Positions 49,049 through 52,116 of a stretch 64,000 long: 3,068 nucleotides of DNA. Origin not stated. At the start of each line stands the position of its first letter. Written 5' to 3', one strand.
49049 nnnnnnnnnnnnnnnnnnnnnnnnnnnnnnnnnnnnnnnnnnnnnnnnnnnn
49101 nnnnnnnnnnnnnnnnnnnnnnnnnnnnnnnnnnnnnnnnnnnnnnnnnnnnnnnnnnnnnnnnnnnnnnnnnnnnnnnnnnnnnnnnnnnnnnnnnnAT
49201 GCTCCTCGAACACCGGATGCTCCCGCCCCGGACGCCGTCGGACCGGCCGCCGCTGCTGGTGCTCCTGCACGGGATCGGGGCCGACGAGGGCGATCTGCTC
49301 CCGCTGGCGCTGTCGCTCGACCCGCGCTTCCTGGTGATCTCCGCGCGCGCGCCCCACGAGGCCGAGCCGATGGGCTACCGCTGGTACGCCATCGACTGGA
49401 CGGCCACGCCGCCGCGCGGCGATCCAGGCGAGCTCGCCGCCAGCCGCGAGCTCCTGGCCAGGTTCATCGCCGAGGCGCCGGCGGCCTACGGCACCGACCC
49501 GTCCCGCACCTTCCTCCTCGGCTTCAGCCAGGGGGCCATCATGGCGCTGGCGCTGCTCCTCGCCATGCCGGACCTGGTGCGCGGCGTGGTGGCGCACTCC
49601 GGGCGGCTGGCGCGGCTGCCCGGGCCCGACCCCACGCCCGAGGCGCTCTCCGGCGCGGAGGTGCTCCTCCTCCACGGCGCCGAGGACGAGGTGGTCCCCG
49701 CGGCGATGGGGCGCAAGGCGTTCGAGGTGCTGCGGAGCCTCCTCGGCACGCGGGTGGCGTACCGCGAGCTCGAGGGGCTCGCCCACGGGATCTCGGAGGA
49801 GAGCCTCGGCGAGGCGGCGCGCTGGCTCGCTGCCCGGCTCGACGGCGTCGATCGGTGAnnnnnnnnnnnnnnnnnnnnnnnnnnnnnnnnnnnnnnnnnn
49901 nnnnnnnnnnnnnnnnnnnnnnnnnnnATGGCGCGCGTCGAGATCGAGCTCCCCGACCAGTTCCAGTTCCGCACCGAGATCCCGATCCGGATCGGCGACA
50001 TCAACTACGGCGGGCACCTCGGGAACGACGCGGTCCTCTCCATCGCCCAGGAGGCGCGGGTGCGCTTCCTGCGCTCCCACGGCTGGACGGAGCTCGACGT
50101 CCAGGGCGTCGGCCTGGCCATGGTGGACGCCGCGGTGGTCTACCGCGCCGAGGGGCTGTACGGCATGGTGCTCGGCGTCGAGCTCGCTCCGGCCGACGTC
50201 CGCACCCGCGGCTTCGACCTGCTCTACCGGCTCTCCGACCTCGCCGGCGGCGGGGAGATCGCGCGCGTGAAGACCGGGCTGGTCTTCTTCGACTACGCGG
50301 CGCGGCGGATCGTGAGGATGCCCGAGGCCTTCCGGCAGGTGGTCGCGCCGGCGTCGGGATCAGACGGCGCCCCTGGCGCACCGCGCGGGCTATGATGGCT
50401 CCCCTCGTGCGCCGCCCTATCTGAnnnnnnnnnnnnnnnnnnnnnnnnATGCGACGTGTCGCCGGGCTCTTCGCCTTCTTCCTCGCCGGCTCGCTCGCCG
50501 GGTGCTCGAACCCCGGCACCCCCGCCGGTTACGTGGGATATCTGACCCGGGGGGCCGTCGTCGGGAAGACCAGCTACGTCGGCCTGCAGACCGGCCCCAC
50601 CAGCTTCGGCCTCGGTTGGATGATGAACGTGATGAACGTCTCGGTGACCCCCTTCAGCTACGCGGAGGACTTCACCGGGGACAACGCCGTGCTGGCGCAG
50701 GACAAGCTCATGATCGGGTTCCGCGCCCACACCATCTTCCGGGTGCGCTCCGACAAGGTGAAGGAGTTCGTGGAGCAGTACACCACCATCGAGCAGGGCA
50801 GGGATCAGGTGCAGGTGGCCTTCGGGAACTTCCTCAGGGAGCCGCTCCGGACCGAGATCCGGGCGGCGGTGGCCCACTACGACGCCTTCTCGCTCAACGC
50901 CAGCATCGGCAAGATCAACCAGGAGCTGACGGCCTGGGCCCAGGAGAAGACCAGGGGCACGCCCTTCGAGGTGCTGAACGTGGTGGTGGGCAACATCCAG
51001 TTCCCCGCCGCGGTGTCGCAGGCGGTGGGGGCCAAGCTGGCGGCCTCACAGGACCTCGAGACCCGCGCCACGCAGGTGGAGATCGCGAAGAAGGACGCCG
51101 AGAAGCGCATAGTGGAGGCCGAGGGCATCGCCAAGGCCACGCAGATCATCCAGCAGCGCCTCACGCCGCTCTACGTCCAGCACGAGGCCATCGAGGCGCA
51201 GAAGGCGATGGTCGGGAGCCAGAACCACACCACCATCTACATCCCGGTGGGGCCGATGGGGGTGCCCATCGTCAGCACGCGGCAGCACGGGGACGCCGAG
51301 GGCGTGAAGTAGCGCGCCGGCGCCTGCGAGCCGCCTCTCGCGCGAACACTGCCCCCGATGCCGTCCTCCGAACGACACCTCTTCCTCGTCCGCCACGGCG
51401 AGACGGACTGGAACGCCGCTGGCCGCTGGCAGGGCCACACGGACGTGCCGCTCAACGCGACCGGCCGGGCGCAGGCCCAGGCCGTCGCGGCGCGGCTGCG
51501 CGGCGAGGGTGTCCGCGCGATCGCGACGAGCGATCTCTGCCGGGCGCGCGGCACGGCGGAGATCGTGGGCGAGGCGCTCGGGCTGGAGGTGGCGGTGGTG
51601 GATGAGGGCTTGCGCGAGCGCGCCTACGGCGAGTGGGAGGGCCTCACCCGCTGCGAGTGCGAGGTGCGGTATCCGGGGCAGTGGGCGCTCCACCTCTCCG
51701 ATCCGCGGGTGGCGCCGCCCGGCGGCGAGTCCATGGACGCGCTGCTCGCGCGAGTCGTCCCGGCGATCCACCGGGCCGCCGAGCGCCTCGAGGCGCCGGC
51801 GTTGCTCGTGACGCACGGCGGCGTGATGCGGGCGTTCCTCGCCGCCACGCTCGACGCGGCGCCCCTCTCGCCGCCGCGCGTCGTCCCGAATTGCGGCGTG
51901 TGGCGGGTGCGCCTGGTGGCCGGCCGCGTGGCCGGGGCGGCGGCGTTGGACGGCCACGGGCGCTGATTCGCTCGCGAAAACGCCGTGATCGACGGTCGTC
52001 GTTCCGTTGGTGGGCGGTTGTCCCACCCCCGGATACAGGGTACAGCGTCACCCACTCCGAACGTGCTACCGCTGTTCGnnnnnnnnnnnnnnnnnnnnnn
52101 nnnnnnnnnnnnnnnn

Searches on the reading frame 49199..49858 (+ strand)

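Call 12: search_protein_families(library=pfam, proteins=[window:49199-49858:+], max_evalue=0.001)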
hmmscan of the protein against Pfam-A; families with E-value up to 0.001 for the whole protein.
window:49199-49858:+ (219 aa): 8 families
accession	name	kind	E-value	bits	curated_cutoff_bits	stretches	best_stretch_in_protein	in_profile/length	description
PF02230.22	Abhydrolase_2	-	1.1e-26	94.5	23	1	18-211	15-214/217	Phospholipase/Carboxylesterase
PF12146.15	Hydrolase_4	-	4.7e-07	29.8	27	0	154-201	193-237/239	Serine aminopeptidase, S33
PF00326.27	Peptidase_S9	-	2.2e-06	27.8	22.6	0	97-135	59-97/213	Prolyl oligopeptidase family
PF00561.26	Abhydrolase_1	-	3.7e-06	27.2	25.8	1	18-141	1-103/245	alpha/beta hydrolase fold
PF12697.13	Abhydrolase_6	-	3.8e-06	28.2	26.3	1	20-159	1-117/217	Alpha/beta hydrolase family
PF00756.26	Esterase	-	8.3e-06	26.2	22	1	7-137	13-150/251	Putative esterase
PF03959.19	FSH1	-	0.00075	19.7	21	0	105-177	104-185/211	Serine hydrolase (FSH1)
PF20434.5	BD-FAE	-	0.00078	19.4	26.8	0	59-117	47-104/215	BD-FAE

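Call 89: search_protein_families(library=padloc, proteins=[window:49199-49855:+], max_evalue=0.001)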
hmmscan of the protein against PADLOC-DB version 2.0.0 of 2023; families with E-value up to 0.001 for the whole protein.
window:49199-49855:+ (219 aa): 0 families

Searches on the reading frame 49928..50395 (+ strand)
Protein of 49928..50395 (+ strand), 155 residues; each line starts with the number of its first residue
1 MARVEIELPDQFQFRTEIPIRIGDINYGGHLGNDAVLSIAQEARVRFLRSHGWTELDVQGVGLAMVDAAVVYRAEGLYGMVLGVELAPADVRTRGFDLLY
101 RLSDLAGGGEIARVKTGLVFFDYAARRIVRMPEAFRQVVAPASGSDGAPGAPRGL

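Call 12: search_protein_families(library=pfam, proteins=[window:49928-50395:+], max_evalue=0.001)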
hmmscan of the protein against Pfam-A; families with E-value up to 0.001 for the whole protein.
window:49928-50395:+ (155 aa): 1 family
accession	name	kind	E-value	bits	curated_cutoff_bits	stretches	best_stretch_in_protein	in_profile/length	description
PF13279.12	4HBT_2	-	3e-22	79.8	25.5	1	21-137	2-120/122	Thioesterase-like superfamily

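Call 89: search_protein_families(library=padloc, proteins=[window:49928-50392:+], max_evalue=0.001)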
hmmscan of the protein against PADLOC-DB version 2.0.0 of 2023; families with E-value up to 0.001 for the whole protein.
window:49928-50392:+ (155 aa): 0 families

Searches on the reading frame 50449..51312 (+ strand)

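Call 12: search_protein_families(library=pfam, proteins=[window:50449-51312:+], max_evalue=0.001)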
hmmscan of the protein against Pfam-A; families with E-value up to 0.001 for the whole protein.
window:50449-51312:+ (287 aa): 1 family
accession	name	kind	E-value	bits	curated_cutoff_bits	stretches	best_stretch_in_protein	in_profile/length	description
PF01145.31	Band_7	-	5.2e-19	69.4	23.6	1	25-211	4-173/176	SPFH domain / Band 7 family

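Call 89: search_protein_families(library=padloc, proteins=[window:50449-51309:+], max_evalue=0.001)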
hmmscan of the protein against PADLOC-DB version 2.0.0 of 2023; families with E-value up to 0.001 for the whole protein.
window:50449-51309:+ (287 aa): 0 families

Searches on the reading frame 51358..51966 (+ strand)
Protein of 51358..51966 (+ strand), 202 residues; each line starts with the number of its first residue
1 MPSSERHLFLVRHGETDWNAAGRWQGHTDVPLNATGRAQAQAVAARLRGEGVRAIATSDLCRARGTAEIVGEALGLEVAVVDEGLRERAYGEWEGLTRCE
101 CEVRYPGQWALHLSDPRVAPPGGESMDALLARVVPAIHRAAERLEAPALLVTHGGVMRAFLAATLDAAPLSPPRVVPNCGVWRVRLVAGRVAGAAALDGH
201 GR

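Call 12: search_protein_families(library=pfam, proteins=[window:51358-51966:+], max_evalue=0.001)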
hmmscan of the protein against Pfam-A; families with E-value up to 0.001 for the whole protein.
window:51358-51966:+ (202 aa): 1 family
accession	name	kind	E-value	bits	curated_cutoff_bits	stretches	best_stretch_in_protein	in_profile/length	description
PF00300.27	His_Phos_1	-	3.2e-55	187.3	21.7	1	8-188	1-183/194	Histidine phosphatase superfamily (branch 1)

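Call 89: search_protein_families(library=padloc, proteins=[window:51358-51963:+], max_evalue=0.001)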
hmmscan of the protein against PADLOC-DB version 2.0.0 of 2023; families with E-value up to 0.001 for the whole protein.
window:51358-51963:+ (202 aa): 1 family
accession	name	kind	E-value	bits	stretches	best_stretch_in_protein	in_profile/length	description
PDLC03903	NsnC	-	7.4e-06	23.3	1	6-72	72-138/300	-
